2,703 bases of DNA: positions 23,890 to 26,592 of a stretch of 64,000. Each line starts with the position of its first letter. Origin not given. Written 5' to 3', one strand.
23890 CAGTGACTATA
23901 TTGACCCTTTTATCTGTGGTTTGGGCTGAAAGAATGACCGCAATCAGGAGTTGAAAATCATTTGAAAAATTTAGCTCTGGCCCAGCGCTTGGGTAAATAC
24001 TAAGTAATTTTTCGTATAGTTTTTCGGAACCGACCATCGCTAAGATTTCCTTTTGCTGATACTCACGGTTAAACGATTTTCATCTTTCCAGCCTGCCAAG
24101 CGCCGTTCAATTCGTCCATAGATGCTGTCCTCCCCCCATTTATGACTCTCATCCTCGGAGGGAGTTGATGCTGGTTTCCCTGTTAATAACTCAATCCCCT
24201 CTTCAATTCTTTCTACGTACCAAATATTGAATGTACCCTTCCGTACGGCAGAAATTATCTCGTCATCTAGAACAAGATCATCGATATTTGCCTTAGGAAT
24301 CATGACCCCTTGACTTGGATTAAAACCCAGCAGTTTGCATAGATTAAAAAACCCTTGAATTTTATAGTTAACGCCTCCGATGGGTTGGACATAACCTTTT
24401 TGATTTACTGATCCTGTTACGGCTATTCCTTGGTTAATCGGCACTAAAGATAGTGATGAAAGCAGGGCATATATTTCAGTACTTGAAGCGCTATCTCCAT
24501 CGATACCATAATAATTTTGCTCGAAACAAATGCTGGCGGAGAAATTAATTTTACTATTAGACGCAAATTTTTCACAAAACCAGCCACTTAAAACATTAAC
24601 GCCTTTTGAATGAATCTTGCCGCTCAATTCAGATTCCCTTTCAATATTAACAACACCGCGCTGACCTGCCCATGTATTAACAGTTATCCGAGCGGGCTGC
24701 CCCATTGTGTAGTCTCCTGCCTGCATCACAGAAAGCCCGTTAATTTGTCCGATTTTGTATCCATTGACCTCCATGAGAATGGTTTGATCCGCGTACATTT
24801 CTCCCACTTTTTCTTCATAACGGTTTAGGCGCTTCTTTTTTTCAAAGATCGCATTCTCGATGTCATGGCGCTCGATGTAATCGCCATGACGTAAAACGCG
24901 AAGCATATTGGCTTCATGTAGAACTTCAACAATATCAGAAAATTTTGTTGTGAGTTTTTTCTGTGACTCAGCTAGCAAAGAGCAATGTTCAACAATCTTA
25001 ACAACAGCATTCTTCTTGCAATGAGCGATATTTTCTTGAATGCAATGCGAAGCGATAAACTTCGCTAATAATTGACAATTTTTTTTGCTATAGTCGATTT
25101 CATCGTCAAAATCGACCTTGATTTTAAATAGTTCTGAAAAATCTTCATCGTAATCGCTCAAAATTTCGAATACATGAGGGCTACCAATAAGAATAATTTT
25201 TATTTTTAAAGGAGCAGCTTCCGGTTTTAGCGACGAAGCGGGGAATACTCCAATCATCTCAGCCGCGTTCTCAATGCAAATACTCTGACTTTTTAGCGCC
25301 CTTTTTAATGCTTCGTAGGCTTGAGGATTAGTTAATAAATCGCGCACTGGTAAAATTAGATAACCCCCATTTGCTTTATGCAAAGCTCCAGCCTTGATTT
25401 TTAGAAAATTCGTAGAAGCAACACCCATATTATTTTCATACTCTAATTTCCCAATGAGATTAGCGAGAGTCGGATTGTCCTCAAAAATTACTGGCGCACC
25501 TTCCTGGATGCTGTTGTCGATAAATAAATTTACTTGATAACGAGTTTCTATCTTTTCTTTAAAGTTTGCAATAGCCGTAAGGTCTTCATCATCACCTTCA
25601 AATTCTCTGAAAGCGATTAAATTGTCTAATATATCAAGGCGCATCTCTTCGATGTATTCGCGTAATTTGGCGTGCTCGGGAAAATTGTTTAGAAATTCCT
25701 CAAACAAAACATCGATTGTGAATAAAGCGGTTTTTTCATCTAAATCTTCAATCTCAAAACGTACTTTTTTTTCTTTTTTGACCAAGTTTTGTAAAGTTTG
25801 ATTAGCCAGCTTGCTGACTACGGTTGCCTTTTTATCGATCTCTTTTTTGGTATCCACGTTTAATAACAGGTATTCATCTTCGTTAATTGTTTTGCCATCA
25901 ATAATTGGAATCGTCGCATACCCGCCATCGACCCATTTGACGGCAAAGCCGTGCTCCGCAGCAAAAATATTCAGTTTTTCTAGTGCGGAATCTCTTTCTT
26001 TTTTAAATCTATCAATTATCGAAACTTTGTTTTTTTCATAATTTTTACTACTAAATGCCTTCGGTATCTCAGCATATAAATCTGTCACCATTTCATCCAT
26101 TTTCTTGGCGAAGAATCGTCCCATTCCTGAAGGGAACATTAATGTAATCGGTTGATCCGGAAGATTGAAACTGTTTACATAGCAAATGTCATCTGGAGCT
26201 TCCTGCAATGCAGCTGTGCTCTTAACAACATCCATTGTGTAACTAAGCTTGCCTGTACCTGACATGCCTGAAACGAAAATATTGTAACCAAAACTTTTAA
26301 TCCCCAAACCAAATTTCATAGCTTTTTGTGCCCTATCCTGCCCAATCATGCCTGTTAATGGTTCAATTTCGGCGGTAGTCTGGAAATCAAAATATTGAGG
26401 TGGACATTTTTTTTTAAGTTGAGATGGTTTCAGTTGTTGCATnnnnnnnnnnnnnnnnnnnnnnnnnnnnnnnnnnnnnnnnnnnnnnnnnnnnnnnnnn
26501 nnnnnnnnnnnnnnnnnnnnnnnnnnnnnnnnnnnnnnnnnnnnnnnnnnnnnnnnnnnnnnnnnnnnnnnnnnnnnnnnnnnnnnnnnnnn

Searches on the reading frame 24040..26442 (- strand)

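Call 58: search_protein_families(library=pfam, proteins=[window:24040-26442:-], max_evalue=0.00001)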
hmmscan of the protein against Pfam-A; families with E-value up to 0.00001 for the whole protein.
window:24040-26442:- (800 aa): 4 families
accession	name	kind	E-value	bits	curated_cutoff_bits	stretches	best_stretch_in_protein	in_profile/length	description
PF13654.12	AAA_32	-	7e-52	175.4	21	1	314-446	1-133/133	LonB-like, AAA domain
PF20436.4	LonB_AAA-LID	-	1.6e-16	60.5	22.4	1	474-538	1-65/65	Archaeal LonB, AAA+ ATPase LID domain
PF20437.3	LonC_helical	-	9.5e-11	41.9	24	1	85-118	1-34/34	Lon-like LonC helical domain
PF05362.19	Lon_C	-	2.6e-07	30.9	21.1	1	648-751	108-200/205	Lon protease (S16) C-terminal proteolytic domain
